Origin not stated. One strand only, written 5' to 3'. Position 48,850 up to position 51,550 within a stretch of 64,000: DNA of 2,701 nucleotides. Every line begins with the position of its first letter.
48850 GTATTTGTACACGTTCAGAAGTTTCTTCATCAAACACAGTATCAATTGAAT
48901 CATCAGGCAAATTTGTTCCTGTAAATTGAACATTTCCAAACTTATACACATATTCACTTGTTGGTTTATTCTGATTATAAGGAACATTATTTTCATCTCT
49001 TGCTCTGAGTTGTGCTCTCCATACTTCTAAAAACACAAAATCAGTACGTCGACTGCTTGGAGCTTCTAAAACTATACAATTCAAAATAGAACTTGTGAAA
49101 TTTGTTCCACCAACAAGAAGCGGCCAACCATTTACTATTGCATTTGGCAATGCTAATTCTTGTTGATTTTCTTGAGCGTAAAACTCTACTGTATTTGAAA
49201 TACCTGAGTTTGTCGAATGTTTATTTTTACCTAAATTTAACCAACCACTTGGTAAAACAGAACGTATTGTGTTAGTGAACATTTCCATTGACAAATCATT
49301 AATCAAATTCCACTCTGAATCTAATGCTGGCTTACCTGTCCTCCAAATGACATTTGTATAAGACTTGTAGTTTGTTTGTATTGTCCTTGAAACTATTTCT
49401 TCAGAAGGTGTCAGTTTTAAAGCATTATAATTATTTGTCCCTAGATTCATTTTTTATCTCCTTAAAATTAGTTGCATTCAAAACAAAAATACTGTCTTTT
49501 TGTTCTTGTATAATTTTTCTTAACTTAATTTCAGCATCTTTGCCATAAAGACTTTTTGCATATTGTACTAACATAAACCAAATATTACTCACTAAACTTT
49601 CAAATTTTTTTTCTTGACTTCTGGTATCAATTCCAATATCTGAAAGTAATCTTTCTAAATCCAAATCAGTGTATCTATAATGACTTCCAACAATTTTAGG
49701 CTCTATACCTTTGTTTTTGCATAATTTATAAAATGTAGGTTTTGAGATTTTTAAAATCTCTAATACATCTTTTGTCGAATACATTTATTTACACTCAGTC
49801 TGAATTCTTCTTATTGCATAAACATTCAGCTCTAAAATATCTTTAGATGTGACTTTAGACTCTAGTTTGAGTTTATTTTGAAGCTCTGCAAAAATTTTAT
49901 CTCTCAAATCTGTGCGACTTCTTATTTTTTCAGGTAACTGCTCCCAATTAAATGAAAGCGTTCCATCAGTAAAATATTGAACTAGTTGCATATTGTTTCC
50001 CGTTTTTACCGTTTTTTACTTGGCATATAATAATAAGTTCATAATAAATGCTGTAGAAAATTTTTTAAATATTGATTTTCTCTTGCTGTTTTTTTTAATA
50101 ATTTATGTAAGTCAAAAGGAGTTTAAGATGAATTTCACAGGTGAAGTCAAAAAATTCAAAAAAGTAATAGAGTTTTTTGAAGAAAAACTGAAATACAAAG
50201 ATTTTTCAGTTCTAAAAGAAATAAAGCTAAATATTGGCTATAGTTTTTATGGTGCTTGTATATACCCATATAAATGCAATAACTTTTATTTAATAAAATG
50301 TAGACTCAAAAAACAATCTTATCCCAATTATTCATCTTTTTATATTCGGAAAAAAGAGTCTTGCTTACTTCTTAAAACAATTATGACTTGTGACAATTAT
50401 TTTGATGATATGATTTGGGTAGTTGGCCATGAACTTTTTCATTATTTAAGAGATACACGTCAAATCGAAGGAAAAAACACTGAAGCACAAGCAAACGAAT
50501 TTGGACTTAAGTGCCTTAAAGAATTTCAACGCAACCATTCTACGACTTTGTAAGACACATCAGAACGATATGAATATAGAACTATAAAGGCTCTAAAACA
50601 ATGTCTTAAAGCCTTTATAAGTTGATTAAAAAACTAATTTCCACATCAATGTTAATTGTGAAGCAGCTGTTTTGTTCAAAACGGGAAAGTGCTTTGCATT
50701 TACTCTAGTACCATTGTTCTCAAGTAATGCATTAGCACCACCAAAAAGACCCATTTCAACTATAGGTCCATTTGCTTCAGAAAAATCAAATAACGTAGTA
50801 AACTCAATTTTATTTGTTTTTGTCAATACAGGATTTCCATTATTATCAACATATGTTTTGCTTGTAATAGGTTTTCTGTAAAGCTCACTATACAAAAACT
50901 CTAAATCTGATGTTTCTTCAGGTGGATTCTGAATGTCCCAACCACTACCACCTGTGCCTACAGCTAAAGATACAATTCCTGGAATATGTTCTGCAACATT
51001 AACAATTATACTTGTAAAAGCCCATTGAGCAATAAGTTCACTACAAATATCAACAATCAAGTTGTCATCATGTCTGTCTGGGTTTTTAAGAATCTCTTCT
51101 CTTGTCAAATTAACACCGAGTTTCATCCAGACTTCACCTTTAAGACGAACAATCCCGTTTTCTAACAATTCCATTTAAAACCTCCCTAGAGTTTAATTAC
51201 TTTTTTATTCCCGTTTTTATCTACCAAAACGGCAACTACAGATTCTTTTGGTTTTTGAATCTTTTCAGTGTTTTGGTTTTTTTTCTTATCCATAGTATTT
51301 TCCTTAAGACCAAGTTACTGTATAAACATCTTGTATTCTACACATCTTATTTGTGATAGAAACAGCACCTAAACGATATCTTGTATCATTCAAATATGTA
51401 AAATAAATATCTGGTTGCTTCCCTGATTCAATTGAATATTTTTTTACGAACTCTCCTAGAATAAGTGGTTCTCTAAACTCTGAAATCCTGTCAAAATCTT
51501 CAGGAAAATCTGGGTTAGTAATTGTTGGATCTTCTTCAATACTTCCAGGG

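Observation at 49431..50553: Sole plus-strand gene: HEXXH metallopeptidase divergent from an HTH gene, inserted inside the tail-fibre cluster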

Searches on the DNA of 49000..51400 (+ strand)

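Call 9: search_dna_similar(query=window:49000-51400:+, collection=phages, mode=distant, max_rows=20)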
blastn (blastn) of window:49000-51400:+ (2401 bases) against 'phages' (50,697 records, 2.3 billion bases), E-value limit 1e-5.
No match.

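Call 88: search_rna_families(source=window, start=49300, end=51400, threshold=evalue, max_evalue=1)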
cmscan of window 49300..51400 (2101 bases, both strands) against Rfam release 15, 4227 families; matches with E-value up to 1: 2.
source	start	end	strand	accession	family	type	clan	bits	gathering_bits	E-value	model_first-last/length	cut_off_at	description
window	51361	51400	+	RF00819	mir-246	Gene; miRNA;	-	23.1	60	0.086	1-40/72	3'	mir-246 microRNA precursor family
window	49388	49483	-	RF03159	RAGATH-7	Gene; sRNA;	-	19.4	111.8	0.19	101-208/208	no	RAGATH-7 RNA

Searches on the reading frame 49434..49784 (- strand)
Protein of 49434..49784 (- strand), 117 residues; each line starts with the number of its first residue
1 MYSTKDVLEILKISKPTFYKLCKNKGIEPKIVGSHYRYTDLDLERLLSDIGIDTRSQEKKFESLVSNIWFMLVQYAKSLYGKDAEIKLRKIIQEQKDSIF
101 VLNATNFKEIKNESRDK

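Call 7: search_protein_families(library=pfam, proteins=[window:49434-49784:-], max_evalue=1)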
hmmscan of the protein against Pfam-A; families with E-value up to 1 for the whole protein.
window:49434-49784:- (117 aa): 2 families
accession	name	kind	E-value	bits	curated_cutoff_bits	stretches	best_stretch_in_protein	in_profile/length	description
PF12728.13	HTH_17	-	1.9e-09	38.1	27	1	1-47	1-47/51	Helix-turn-helix domain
PF19955.5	EAD1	-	0.1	13.5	24.2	1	39-92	21-69/90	Effector-associated domain 1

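Call 8: search_protein_families(library=phrogs, proteins=[window:49434-49784:-], max_evalue=1)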
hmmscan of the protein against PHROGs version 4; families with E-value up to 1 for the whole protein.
window:49434-49784:- (117 aa): 7 families
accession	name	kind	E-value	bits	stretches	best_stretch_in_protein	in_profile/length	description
phrog_66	-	integration and excision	0.0016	19.2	1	1-50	93-143/412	excisionase and transcriptional regulator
phrog_668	-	DNA, RNA and nucleotide metabolism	0.018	15.7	1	2-48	64-111/181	HTH DNA binding protein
phrog_24523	-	unknown function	0.026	15.2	1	75-111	141-178/194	-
phrog_20952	-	transcription regulation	0.067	14.7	0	3-31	31-59/75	transcriptional regulator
phrog_19843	-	unknown function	0.073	14.3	1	59-103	40-80/85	-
phrog_6401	-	DNA, RNA and nucleotide metabolism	0.15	12.9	1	1-24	9-32/64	DNA binding protein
phrog_26929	-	unknown function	0.3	11.9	1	2-49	147-194/200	-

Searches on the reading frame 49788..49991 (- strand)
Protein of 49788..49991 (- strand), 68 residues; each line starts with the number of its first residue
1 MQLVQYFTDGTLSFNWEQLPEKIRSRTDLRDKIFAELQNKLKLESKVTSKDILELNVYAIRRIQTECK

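Call 7: search_protein_families(library=pfam, proteins=[window:49788-49991:-], max_evalue=1)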
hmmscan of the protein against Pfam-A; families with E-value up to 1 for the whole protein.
window:49788-49991:- (68 aa): 1 family
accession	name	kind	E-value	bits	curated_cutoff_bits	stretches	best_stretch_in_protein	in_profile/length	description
PF13043.11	DUF3903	-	0.15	12.4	26.4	1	56-68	6-18/40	Domain of unknown function (DUF3903)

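Call 8: search_protein_families(library=phrogs, proteins=[window:49788-49991:-], max_evalue=1)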
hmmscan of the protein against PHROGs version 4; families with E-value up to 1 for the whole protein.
window:49788-49991:- (68 aa): 3 families
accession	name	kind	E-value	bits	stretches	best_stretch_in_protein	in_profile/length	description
phrog_34545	-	unknown function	0.0091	15.8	1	4-51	170-218/553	-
phrog_30023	-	unknown function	0.065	13.6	1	11-64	59-109/245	-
phrog_9952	-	unknown function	0.13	13.3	1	26-52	16-42/72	-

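Call 66: find_related_loci(query=A5, collection=viral_contigs, flank=5000)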
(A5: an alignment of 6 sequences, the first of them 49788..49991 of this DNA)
Query A5 (68 aa) in viral_contigs; peptide patterns used: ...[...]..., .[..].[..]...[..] (x = any residue, [..] = any of these).
42 stretches matched a pattern; 3 encode a relative of the query (tblastn E <= 1e-3); 3 distinct loci.
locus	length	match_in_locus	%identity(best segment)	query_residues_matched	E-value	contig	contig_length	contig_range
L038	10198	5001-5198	72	1-67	1e-31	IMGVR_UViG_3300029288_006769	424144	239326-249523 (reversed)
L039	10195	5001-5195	69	1-65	1e-29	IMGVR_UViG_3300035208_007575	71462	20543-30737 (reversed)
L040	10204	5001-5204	56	1-68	6e-26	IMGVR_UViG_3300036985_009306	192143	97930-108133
